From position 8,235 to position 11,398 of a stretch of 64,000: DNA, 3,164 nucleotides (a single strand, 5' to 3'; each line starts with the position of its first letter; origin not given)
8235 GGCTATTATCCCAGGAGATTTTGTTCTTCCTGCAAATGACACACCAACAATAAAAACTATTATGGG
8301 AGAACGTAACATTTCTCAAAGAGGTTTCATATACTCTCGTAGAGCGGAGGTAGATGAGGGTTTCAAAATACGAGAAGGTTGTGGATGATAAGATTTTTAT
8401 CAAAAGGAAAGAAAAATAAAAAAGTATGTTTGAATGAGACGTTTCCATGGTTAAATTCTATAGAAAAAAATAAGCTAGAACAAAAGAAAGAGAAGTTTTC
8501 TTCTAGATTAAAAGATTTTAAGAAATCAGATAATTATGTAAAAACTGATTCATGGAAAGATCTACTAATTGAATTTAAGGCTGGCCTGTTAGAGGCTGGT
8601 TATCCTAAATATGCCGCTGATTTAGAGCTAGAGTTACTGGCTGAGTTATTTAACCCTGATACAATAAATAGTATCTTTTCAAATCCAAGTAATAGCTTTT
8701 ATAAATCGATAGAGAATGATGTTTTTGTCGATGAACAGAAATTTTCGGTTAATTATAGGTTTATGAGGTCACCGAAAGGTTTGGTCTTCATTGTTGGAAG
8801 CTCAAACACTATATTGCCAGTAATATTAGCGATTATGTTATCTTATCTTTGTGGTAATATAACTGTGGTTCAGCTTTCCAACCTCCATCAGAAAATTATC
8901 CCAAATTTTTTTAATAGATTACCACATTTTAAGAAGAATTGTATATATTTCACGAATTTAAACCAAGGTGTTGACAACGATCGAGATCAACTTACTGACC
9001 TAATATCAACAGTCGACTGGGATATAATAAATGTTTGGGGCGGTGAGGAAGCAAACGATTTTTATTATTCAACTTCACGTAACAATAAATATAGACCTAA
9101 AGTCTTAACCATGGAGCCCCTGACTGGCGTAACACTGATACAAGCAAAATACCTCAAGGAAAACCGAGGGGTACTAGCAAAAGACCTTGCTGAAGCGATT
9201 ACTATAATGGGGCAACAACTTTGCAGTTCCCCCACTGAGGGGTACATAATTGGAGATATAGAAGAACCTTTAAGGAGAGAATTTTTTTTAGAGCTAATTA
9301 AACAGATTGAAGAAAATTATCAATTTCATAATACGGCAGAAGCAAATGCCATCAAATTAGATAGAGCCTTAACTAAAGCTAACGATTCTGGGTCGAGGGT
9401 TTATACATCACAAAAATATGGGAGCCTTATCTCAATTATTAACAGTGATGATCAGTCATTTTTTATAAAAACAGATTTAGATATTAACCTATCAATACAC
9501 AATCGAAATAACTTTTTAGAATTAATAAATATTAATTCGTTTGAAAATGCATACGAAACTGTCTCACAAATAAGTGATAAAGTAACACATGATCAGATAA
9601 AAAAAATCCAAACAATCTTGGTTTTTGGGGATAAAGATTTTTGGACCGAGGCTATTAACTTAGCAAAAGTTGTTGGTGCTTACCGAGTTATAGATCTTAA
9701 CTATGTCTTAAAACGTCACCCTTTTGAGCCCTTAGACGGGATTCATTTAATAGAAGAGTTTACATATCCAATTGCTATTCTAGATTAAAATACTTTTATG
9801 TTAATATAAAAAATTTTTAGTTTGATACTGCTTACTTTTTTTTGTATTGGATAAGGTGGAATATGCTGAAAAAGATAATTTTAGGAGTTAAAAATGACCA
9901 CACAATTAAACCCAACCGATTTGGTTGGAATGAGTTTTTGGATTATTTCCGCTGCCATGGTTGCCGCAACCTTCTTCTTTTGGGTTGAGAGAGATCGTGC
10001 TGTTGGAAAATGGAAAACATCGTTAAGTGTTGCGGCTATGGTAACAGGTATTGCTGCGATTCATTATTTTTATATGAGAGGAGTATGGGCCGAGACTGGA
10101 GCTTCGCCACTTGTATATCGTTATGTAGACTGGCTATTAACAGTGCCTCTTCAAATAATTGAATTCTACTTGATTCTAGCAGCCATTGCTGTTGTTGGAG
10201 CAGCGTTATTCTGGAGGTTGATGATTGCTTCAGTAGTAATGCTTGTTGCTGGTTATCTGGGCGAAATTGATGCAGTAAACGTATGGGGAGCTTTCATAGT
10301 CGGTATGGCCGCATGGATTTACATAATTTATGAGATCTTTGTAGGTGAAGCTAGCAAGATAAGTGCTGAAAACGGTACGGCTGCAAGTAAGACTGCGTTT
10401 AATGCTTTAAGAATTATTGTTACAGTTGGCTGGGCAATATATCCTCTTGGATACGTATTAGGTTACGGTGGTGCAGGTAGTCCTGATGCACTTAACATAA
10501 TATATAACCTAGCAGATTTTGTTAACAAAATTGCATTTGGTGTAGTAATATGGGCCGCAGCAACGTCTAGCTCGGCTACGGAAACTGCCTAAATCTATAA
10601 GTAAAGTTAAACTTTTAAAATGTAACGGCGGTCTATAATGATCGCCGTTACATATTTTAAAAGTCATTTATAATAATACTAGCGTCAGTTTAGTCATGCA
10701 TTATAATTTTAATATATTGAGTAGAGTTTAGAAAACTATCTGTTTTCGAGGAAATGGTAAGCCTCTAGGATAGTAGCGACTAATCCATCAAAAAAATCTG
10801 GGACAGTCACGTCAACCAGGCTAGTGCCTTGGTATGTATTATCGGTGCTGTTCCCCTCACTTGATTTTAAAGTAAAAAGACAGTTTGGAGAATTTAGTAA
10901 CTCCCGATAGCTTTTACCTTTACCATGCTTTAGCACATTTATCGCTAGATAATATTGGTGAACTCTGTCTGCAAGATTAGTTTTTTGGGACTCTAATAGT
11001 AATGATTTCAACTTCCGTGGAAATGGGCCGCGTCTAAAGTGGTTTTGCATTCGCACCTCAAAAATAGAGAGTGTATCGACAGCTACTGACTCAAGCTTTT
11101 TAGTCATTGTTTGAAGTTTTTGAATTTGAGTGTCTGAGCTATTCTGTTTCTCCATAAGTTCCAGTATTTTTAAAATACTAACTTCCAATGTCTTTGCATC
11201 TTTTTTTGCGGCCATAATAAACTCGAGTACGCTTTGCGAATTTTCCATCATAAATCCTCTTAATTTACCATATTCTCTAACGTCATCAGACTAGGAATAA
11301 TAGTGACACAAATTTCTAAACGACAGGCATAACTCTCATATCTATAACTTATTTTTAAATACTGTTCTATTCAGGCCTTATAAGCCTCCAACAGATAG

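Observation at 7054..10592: LuxE/LuxC-like carboxylate-to-aldehyde reductase pair directly upstream of proteorhodopsin, with no retinal genes in the window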

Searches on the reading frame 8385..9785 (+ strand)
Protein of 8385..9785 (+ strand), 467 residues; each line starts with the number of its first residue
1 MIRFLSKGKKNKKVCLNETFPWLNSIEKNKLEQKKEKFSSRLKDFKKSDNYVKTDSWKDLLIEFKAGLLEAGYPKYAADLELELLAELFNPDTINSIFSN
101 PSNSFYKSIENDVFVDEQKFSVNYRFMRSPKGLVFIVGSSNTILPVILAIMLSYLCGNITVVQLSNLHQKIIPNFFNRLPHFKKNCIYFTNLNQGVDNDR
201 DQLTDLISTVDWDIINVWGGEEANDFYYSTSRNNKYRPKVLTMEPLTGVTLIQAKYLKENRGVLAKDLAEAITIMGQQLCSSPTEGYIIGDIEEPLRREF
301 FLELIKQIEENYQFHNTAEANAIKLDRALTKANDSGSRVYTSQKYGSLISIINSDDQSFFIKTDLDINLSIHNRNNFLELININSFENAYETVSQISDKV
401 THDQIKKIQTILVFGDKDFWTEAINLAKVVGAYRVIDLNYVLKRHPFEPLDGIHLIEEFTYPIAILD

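Call 3: search_protein_families(library=pfam, proteins=[window:8385-9785:+], max_evalue=0.1)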
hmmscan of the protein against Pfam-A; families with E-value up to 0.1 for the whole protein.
window:8385-9785:+ (467 aa): 1 family
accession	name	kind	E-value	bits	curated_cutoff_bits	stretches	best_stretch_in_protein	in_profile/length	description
PF05893.19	LuxC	-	3.9e-11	42.9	21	1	114-460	72-399/401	Acyl-CoA reductase (LuxC)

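Call 4: search_protein_families(library=ncbifam, proteins=[window:8385-9785:+], max_evalue=0.1)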
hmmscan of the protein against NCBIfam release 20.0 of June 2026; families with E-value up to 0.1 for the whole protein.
window:8385-9785:+ (467 aa): 0 families

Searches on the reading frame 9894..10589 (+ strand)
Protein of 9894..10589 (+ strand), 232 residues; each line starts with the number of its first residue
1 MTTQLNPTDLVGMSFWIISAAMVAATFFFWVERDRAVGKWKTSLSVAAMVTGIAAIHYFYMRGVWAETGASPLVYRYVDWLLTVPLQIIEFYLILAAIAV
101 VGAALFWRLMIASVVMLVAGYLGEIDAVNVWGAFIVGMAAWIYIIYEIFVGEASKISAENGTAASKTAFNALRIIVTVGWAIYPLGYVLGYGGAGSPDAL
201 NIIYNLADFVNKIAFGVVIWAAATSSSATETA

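Call 3: search_protein_families(library=pfam, proteins=[window:9894-10589:+], max_evalue=0.1)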
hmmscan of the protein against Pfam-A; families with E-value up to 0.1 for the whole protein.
window:9894-10589:+ (232 aa): 1 family
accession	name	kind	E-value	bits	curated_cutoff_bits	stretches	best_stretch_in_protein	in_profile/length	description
PF01036.24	Bac_rhodopsin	-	8.2e-46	156.7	24.6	1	11-225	3-223/224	Bacteriorhodopsin-like protein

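Call 4: search_protein_families(library=ncbifam, proteins=[window:9894-10589:+], max_evalue=0.1)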
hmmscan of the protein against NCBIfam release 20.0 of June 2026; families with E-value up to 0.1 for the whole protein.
window:9894-10589:+ (232 aa): 1 family
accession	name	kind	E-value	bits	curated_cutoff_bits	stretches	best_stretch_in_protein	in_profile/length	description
NF010820.0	PRK14224.1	equivalog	0.037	13.9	105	1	113-172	27-84/126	fluoride efflux transporter CrcB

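Call 25: find_encoding_contigs(protein=window:9894-10589:+, flank=10000, max_places=4)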
Protein window:9894-10589:+ (232 aa): 22 contigs read that carry it; 4 places shown.
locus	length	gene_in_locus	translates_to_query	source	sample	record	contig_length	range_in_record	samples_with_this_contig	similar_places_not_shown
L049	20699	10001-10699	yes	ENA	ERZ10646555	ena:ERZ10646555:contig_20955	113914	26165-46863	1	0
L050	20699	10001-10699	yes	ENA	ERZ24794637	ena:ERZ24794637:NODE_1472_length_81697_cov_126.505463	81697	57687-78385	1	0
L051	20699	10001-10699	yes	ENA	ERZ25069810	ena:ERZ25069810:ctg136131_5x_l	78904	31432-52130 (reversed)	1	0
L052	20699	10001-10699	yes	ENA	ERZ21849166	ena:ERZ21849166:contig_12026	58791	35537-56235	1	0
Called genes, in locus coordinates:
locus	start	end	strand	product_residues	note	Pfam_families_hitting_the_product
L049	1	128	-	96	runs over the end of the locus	-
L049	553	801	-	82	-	-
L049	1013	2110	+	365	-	PF02668:TauD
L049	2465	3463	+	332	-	PF03480:DctP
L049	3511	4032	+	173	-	PF04290:DctQ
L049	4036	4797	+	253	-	PF06808:DctM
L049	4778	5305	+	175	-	PF06808:DctM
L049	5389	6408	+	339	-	PF02668:TauD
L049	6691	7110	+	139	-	-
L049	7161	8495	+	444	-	-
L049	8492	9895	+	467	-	PF05893:LuxC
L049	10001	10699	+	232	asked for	PF01036:Bac_rhodopsin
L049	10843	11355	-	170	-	-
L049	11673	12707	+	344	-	PF01212:Beta_elim_lyase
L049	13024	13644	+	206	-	PF01810:LysE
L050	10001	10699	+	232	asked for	PF01036:Bac_rhodopsin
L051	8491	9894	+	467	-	PF05893:LuxC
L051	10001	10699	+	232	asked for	PF01036:Bac_rhodopsin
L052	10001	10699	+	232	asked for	PF01036:Bac_rhodopsin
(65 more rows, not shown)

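Call 59: list_cluster_members(proteins=[window:9894-10589:+, window:7054-8385:+, P0009, P0019, P0025, P0137, P0056])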
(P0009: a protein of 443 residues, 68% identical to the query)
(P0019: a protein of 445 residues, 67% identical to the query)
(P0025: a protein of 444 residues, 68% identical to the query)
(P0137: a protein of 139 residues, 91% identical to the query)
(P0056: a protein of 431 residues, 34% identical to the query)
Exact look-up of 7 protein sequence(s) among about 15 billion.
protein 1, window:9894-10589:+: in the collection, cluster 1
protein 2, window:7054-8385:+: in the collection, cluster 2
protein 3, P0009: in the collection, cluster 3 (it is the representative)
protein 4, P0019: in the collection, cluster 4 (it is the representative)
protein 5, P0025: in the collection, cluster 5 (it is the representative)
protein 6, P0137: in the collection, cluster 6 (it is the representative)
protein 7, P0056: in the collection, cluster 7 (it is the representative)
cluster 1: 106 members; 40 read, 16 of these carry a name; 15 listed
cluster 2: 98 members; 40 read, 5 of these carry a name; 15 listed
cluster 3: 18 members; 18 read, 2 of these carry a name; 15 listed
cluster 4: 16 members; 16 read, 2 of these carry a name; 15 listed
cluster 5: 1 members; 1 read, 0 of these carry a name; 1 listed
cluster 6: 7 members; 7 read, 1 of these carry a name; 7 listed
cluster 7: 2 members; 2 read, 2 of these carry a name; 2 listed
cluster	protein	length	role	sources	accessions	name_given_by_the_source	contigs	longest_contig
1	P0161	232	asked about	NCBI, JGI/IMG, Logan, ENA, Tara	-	strand:+ start:655 stop:1353 length:699 start_codon:yes stop_codon:yes gene_type:complete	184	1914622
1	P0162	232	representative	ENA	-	-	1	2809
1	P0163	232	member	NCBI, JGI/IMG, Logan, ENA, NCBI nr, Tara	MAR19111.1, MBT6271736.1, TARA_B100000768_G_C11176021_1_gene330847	MAG: bacteriorhodopsin [Rhodobacteraceae bacterium] | bacteriorhodopsin | biphenyl 2,3-dioxygenase [Paracoccaceae bacterium]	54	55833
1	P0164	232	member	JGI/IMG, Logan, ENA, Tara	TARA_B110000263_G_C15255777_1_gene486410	bacteriorhodopsin | strand:- start:8 stop:706 length:699 start_codon:yes stop_codon:yes gene_type:complete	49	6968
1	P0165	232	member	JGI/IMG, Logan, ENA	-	bacteriorhodopsin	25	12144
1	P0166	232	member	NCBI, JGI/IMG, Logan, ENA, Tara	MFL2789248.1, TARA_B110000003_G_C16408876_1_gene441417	MAG: bacteriorhodopsin-like [Paracoccaceae bacterium] | strand:+ start:43 stop:741 length:699 start_codon:yes stop_codon:yes gene_type:complete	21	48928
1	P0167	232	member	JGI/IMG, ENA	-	bacteriorhodopsin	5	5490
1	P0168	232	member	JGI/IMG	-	bacteriorhodopsin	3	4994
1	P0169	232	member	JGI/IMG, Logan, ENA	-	bacteriorhodopsin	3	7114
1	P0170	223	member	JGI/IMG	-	bacteriorhodopsin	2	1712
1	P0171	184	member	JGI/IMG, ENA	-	bacteriorhodopsin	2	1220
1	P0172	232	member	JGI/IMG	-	bacteriorhodopsin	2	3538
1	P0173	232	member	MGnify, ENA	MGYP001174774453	FL=1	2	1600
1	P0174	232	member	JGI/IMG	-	bacteriorhodopsin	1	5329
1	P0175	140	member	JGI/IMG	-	bacteriorhodopsin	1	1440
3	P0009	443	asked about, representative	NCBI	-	-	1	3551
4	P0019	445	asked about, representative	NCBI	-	-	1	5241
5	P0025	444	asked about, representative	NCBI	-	-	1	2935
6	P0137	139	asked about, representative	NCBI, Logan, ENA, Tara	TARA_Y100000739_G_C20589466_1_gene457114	strand:- start:89 stop:508 length:420 start_codon:yes stop_codon:yes gene_type:complete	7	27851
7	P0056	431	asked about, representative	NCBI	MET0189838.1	MAG: hypothetical protein ABW212_12620 [Pseudonocardia sediminis]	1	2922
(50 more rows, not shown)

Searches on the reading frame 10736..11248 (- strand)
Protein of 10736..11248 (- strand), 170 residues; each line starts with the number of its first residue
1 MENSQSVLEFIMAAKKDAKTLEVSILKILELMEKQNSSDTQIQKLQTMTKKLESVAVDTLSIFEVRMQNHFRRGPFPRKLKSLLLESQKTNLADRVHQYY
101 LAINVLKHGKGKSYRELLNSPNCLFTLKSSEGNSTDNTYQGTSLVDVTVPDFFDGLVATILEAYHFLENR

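Call 3: search_protein_families(library=pfam, proteins=[window:10736-11248:-], max_evalue=0.1)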
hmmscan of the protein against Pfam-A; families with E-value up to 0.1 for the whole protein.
window:10736-11248:- (170 aa): 0 families

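Call 4: search_protein_families(library=ncbifam, proteins=[window:10736-11248:-], max_evalue=0.1)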
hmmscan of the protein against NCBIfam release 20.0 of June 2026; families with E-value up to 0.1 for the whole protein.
window:10736-11248:- (170 aa): 3 families
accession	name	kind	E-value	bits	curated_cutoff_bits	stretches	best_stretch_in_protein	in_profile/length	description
NF043058.1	T4SS_LegC2C7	subfamily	0.0068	15.4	350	1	25-101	216-291/348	LegC2/C7 family Dot/Icm T4SS effector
NF005171.0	PRK06645.1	equivalog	0.051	12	614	0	17-64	185-233/509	DNA polymerase III subunits gamma and tau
TIGR02132.1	phaR_Bmeg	equivalog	0.059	13.3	148.4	1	12-52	117-155/189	polyhydroxyalkanoic acid synthase subunit PhaR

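Call 56: search_protein_families(library=pfam, proteins=[window:10736-11248:-], max_evalue=1)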
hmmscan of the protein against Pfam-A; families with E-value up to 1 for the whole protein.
window:10736-11248:- (170 aa): 1 family
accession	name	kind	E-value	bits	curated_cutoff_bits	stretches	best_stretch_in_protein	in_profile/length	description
PF12051.14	DUF3533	-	0.22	10.8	27.6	1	3-54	119-170/380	Protein of unknown function (DUF3533)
